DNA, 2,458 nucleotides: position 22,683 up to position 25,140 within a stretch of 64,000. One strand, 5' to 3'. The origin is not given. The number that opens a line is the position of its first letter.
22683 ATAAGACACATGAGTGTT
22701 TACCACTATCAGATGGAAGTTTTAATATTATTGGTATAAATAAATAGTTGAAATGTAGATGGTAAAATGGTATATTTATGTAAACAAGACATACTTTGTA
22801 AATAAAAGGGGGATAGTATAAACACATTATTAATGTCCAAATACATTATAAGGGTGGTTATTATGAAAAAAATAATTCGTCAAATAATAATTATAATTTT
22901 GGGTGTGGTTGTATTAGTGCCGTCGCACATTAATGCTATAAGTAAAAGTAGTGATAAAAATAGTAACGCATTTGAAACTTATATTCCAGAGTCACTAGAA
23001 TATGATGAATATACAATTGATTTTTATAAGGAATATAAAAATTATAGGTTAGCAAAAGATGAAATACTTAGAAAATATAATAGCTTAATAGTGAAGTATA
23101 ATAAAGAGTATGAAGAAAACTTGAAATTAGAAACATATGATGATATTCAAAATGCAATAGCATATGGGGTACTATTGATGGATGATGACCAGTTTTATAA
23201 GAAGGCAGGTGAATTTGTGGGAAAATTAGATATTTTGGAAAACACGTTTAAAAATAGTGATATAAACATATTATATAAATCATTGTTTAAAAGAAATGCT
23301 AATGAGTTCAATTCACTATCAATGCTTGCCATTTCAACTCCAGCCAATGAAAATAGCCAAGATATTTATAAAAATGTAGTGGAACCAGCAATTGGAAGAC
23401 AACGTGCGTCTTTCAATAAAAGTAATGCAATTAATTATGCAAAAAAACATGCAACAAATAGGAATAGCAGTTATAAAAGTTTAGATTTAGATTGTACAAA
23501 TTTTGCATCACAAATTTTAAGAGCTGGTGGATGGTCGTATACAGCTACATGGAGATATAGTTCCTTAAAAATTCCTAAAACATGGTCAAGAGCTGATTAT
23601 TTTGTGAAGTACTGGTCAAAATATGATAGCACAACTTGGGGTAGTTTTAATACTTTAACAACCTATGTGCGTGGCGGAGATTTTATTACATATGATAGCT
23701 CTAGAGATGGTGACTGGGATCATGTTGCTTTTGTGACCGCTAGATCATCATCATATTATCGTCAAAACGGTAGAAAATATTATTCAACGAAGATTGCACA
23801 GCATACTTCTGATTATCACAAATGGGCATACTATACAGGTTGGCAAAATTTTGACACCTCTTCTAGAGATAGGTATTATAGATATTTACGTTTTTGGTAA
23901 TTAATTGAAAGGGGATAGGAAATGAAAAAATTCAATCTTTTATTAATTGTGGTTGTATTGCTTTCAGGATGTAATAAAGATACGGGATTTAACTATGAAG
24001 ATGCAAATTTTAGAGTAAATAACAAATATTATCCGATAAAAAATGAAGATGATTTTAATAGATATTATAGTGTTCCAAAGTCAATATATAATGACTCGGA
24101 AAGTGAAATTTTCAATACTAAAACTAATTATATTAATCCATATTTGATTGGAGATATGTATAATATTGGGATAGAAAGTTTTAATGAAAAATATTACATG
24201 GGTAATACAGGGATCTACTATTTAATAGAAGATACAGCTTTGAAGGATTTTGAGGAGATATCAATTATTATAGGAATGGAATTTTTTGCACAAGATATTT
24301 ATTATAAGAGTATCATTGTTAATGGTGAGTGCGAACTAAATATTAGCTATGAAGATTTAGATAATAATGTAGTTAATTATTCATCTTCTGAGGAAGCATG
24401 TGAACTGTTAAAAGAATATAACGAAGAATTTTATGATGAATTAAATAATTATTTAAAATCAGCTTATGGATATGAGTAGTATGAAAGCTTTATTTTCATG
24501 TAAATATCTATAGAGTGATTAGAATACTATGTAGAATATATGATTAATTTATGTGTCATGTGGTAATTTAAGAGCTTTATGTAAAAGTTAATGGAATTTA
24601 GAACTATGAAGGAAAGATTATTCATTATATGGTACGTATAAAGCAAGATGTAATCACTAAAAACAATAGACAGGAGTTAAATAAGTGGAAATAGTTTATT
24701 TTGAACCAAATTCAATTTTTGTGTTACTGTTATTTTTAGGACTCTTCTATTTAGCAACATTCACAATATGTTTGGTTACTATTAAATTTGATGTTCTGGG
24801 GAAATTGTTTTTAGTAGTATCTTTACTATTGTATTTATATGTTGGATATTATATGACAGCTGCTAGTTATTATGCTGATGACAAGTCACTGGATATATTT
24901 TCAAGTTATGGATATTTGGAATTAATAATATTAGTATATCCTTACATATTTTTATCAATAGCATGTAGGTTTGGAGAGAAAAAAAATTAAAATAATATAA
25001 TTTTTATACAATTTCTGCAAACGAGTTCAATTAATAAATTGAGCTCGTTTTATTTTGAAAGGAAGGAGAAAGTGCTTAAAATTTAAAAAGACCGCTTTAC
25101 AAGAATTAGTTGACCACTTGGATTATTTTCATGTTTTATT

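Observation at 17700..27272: A ~9.5 kb accessory island ending at tRNA-Gly/tRNA-Asp, made of plasmid debris and secreted or envelope proteins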

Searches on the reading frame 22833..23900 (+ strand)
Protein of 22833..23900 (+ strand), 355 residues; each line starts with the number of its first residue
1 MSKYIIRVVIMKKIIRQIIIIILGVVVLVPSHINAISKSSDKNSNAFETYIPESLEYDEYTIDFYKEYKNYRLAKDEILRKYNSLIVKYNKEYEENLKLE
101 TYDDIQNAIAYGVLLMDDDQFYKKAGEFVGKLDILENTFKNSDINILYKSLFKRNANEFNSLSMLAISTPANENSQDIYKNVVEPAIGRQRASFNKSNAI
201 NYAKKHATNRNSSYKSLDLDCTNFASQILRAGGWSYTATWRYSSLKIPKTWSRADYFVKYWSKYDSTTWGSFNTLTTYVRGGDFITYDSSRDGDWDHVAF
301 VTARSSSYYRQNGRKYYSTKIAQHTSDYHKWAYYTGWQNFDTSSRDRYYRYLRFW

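Call 6: search_protein_families(library=pfam, proteins=[window:22833-23900:+], max_evalue=0.1)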
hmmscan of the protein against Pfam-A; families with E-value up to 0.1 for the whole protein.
window:22833-23900:+ (355 aa): 3 families
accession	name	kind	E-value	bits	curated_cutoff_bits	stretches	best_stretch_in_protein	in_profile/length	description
PF12671.13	Amidase_6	-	5e-22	79.2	23.2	1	194-339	2-151/163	Putative amidase domain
PF05257.22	CHAP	-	0.0025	18.7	26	1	218-304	9-69/81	CHAP domain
PF17424.7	DUF5411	-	0.0028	18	30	1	11-83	1-73/134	Family of unknown function (DUF5411)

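Call 14: search_protein_families(library=ncbifam, proteins=[window:22833-23900:+], max_evalue=1)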
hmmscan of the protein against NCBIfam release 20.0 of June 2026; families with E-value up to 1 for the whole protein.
window:22833-23900:+ (355 aa): 2 families
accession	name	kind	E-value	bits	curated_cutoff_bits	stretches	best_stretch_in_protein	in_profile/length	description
TIGR00136.1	mnmG_gidA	equivalog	0.32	9.3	524.85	1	63-172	455-566/616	tRNA uridine-5-carboxymethylaminomethyl(34) synthesis enzyme MnmG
TIGR04402.2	mob_CxxC_CxxC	subfamily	0.95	9.7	70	1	17-98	61-136/180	mobilome CxxCx(11)CxxC protein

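Call 32: search_protein_families(library=phrogs, proteins=[window:22863-23900:+], max_evalue=0.1)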
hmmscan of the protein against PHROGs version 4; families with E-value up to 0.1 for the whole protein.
window:22863-23900:+ (345 aa): 0 families

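Call 33: search_solved_structures(query=window:22863-23900:+, max_evalue=1)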
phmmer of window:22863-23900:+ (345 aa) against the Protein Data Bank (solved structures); distinct sequences matched with E-value up to 1: 0.

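Call 80: search_dna_similar(query=window:22863-23900:+, collection=plasmids, mode=protein, max_evalue=0.001, max_rows=12)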
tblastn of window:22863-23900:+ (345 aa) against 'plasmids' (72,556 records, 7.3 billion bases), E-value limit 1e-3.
Records with a match: 15; places in all: 15; records where one place covers at least 80% of the query: 0.
Best place of each record, by identity: <60% 15.
By first word of the organism name: Clostridium 8; Bacillus 5; Vagococcus 1; Amycolatopsis 1.
By predicted mobility (MOB-suite, as given by PLSDB): non-mobilizable 9; mobilizable 6.
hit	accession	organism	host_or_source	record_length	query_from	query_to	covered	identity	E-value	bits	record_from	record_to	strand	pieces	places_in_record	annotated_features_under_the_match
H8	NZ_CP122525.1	Vagococcus fluvialis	chicken,mixed culture,cloacal swab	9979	162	294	39%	35.3%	4e-9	66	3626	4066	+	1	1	amidase domain-containing protein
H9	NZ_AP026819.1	Clostridium tetani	soil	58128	166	328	47%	27.6%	8e-5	52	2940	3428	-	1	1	amidase domain-containing protein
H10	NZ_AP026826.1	Clostridium tetani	Homo sapiens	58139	166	328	47%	27.6%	8e-5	52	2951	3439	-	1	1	amidase domain-containing protein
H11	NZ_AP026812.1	Clostridium tetani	soil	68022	166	328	47%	27.6%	8e-5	52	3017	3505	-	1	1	amidase domain-containing protein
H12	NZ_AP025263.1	Bacillus altitudinis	Tetragnatha maxillosa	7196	184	310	37%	32.9%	2e-4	51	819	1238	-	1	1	amidase domain-containing protein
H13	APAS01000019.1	Bacillus stratosphericus LAMA 585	marine sediments collected at 5,500m ...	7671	184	310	37%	32.9%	2e-4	51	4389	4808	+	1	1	exported protein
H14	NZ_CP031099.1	Clostridium botulinum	-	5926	174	308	39%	30.6%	4e-4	50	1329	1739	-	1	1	amidase domain-containing protein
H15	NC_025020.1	Clostridium botulinum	-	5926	174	308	39%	30.6%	4e-4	50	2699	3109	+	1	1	amidase domain-containing protein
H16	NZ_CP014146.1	Clostridium botulinum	Microbial isolate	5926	174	308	39%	30.6%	4e-4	50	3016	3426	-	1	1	amidase domain-containing protein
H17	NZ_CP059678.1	Clostridium botulinum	Carrot juice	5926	174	308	39%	30.6%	4e-4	50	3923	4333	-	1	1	amidase domain-containing protein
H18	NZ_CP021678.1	Bacillus licheniformis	cell culture,food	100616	151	297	43%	27.5%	1e-6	58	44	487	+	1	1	amidase domain-containing protein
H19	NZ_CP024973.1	Amycolatopsis sp. TNS106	-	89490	183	317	39%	28.5%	1e-5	55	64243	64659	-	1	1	amidase domain-containing protein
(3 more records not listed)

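Call 81: search_dna_similar(query=window:22863-23900:+, collection=phages, mode=protein, max_evalue=0.001, max_rows=8)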
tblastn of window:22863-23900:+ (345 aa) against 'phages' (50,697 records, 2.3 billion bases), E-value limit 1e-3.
Records with a match: 1; places in all: 1; records where one place covers at least 80% of the query: 0.
Best place of each record, by identity: <60% 1.
By first word of the organism name: Gardnerella 1.
By host as written in the record: Gardnerella vaginalis P680 1.
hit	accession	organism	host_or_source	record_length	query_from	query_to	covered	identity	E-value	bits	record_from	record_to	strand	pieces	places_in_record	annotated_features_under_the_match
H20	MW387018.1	Gardnerella phage vB_Gva_AB1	Gardnerella vaginalis P680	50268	122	339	63%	33.9%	3e-15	82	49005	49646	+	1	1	amidase domain-containing protein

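Call 82: get_annotated_region(hit=H15, flank=3500)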
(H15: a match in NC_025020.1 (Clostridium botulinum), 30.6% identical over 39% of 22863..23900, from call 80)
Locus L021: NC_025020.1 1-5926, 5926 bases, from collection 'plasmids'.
description: Clostridium botulinum plasmid pIB07, complete sequence
organism: Clostridium botulinum (NCBI taxid 1491)
taxonomy: Bacteria; Bacillota; Clostridia; Eubacteriales; Clostridiaceae; Clostridium; Clostridium botulinum
host: -; source: -; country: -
typing (MOB-suite, as given by PLSDB): mobilizable; replicon rep_cluster_1380; relaxase MOBV
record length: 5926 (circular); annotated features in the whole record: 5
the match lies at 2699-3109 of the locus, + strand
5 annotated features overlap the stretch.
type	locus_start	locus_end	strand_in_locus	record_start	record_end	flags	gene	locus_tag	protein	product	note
CDS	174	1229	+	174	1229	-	-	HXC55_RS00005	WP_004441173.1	protein rep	GO:0006260 - DNA replication [Evidence IEA]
CDS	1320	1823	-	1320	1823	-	-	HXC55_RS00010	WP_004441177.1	hypothetical protein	-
CDS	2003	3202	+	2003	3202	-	-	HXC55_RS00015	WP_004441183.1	amidase domain-containing protein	-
CDS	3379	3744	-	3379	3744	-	-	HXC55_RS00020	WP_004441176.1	hypothetical protein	-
CDS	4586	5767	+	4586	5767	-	mobV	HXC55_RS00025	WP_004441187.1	MobV family relaxase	GO:0006310 - DNA recombination [Evidence IEA]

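Call 83: get_annotated_region(hit=H12, flank=6500)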
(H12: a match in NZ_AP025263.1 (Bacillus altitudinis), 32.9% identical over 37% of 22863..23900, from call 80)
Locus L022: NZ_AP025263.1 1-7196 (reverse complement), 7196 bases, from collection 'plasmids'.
description: Bacillus altitudinis strain TM2 plasmid pTM1, complete sequence
organism: Bacillus altitudinis (NCBI taxid 293387)
taxonomy: Bacteria; Bacillota; Bacilli; Bacillales; Bacillaceae; Bacillus; Bacillus altitudinis
host: -; source: Tetragnatha maxillosa; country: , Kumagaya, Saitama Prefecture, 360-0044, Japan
typing (MOB-suite, as given by PLSDB): mobilizable; replicon Inc13; relaxase MOBV
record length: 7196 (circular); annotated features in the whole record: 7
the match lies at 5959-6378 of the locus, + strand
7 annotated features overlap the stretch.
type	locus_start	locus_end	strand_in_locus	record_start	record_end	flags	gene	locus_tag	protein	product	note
CDS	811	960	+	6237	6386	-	-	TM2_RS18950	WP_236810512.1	hypothetical protein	-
CDS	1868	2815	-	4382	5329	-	-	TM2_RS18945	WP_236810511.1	DNA cytosine methyltransferase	-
CDS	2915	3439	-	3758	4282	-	-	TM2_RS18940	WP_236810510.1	Bsp6I family type II restriction endonuclease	-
CDS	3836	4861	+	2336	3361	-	-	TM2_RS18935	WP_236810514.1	protein rep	-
CDS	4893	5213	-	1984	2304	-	-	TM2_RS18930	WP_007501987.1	hypothetical protein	-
CDS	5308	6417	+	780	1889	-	-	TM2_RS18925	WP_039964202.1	amidase domain-containing protein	-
CDS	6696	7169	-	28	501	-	-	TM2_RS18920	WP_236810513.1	DUF3967 domain-containing protein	-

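Call 84: get_annotated_region(hit=H8, flank=6000)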
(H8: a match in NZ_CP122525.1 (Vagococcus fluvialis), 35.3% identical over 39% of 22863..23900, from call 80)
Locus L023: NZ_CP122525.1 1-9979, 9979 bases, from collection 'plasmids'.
description: Vagococcus fluvialis strain K66-2 plasmid unnamed2, complete sequence
organism: Vagococcus fluvialis (NCBI taxid 2738)
taxonomy: Bacteria; Bacillota; Bacilli; Lactobacillales; Enterococcaceae; Vagococcus; Vagococcus fluvialis
host: -; source: chicken,mixed culture,cloacal swab; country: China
typing (MOB-suite, as given by PLSDB): non-mobilizable
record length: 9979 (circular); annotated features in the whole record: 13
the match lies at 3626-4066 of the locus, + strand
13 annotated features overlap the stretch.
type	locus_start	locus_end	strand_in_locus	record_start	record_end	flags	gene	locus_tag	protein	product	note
CDS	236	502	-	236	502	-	-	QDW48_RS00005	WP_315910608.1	hypothetical protein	-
CDS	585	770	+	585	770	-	-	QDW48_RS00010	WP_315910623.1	type II toxin-antitoxin system HicA family toxin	-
CDS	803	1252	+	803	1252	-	-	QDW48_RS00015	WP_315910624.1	type II toxin-antitoxin system HicB family antitoxin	-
CDS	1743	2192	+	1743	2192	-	-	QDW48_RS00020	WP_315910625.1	DUF5626 family protein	-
CDS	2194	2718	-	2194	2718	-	-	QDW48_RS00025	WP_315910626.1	helix-turn-helix domain-containing protein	-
CDS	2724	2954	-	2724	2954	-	-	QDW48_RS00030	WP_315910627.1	helix-turn-helix transcriptional regulator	-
CDS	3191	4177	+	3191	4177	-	-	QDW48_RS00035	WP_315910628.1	amidase domain-containing protein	-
CDS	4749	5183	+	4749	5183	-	-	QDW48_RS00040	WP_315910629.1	helix-turn-helix domain-containing protein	-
CDS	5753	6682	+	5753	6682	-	-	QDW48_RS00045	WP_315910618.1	replication initiation protein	GO:0006270 - DNA replication initiation [Evidence IEA]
CDS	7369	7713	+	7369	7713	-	mobC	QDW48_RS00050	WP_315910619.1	plasmid mobilization relaxosome protein MobC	-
CDS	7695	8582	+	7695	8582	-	-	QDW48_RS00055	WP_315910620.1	relaxase/mobilization nuclease domain-containing protein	-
CDS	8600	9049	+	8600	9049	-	-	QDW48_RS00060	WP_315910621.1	hypothetical protein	-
CDS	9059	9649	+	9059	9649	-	-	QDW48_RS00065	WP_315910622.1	hypothetical protein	-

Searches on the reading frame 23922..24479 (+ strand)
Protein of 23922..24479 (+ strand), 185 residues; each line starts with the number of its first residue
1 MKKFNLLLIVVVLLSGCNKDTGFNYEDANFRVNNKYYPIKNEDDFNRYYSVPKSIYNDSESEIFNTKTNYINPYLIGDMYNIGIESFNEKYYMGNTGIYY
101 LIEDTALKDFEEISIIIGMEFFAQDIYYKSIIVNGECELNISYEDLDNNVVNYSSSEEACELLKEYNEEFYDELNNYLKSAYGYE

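Call 6: search_protein_families(library=pfam, proteins=[window:23922-24479:+], max_evalue=0.1)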
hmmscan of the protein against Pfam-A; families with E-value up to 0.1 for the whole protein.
window:23922-24479:+ (185 aa): 0 families

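Call 14: search_protein_families(library=ncbifam, proteins=[window:23922-24479:+], max_evalue=1)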
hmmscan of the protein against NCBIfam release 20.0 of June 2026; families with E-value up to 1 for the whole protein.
window:23922-24479:+ (185 aa): 2 families
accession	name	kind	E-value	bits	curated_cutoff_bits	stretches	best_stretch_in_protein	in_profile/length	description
NF045617.1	mostly_LP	subfamily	0.036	14.2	43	1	6-62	4-60/119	putative T6SS immunity periplasmic lipoprotein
NF047847.2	SS_mature_LptM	equivalog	0.19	11.9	27.7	1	1-17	1-20/31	LPS translocon maturation chaperone LptM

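Call 32: search_protein_families(library=phrogs, proteins=[window:23922-24479:+], max_evalue=0.1)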
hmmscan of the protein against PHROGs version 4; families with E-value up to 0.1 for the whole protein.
window:23922-24479:+ (185 aa): 2 families
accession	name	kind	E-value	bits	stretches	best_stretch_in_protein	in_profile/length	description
phrog_1119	-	moron, auxiliary metabolic gene and host takeover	0.0066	17.8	1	1-19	1-19/78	Cor superinfection exclusion protein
phrog_6073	-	lysis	0.024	16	1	2-32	2-35/67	Rz-like spanin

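Call 101: search_solved_structures(query=window:23922-24479:+, max_evalue=1)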
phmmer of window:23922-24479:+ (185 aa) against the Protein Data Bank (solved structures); distinct sequences matched with E-value up to 1: 4.
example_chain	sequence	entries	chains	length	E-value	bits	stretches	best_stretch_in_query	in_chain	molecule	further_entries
5wty_B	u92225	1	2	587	0.11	15.5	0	25-60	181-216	Nucleolar protein 9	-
5wtx_A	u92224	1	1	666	0.13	15.2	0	25-60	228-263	Nucleolar protein 9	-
6wpi_A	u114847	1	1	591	0.18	14.8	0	25-60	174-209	Nucleolar protein 9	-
5svd_A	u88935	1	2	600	0.19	14.7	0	25-60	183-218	Nucleolar protein 9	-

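Call 105: find_encoding_contigs(protein=window:23922-24479:+, flank=6000, max_places=10)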
Protein window:23922-24479:+ (185 aa): 6 contigs read that carry it; 5 places shown.
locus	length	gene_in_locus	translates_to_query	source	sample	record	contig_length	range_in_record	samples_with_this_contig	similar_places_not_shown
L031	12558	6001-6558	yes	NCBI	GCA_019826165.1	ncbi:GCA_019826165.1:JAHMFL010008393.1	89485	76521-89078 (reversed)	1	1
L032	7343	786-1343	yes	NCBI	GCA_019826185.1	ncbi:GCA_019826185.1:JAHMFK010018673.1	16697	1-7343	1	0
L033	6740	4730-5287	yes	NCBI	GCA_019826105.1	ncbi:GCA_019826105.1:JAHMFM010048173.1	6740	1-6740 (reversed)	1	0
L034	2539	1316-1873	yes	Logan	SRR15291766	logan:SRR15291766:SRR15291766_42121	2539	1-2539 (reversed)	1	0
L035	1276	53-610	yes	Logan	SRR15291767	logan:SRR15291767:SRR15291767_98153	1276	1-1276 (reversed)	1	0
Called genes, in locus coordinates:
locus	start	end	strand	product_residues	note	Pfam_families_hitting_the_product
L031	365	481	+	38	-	-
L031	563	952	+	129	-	-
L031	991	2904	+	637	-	-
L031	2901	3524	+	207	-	PF02463:SMC_N (weak), PF00005:ABC_tran, PF13304:AAA_21 (faint)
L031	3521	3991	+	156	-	-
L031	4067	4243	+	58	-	-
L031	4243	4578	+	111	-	-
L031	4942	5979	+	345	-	PF12671:Amidase_6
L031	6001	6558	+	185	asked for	-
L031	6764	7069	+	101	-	-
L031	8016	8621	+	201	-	-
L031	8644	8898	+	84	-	-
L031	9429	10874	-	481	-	PF02074:Peptidase_M32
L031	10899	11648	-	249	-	PF19279:YegS_C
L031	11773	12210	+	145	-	PF02502:LacAB_rpiB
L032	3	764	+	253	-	?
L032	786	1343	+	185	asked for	-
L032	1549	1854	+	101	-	-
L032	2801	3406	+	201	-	-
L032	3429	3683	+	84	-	-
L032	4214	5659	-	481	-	PF02074:Peptidase_M32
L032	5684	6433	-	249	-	PF19279:YegS_C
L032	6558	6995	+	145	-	PF02502:LacAB_rpiB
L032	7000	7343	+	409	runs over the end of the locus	PF00464:SHMT, PF01212:Beta_elim_lyase (faint), PF00155:Aminotran_1_2, PF01053:Cys_Met_Meta_PP (faint)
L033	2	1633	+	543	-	?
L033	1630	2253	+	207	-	PF02463:SMC_N (weak), PF00005:ABC_tran, PF13304:AAA_21 (faint)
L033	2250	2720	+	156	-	-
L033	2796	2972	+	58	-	-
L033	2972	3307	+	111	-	-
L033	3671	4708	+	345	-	PF12671:Amidase_6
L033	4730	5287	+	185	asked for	-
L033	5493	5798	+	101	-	-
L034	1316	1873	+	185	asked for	-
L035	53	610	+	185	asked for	-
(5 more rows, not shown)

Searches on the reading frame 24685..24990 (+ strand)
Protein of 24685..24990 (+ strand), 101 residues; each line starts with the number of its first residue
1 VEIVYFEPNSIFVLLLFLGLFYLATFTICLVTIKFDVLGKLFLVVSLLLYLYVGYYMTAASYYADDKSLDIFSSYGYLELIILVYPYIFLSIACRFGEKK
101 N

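Call 6: search_protein_families(library=pfam, proteins=[window:24685-24990:+], max_evalue=0.1)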
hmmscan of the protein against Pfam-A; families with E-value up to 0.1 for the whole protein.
window:24685-24990:+ (101 aa): 1 family
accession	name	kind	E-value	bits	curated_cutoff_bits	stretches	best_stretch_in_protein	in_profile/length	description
PF11168.14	DUF2955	-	0.021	15.2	25.5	1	26-84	51-109/140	Protein of unknown function (DUF2955)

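Call 14: search_protein_families(library=ncbifam, proteins=[window:24685-24990:+], max_evalue=1)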
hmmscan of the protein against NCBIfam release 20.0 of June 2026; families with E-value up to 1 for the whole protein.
window:24685-24990:+ (101 aa): 1 family
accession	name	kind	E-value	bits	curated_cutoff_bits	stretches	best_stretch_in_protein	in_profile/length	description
NF002796.0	PRK02935.1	equivalog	0.37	10.7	108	1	13-60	24-68/118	hypothetical protein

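Call 32: search_protein_families(library=phrogs, proteins=[window:24685-24990:+], max_evalue=0.1)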
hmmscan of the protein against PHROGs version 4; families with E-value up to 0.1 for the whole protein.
window:24685-24990:+ (101 aa): 0 families
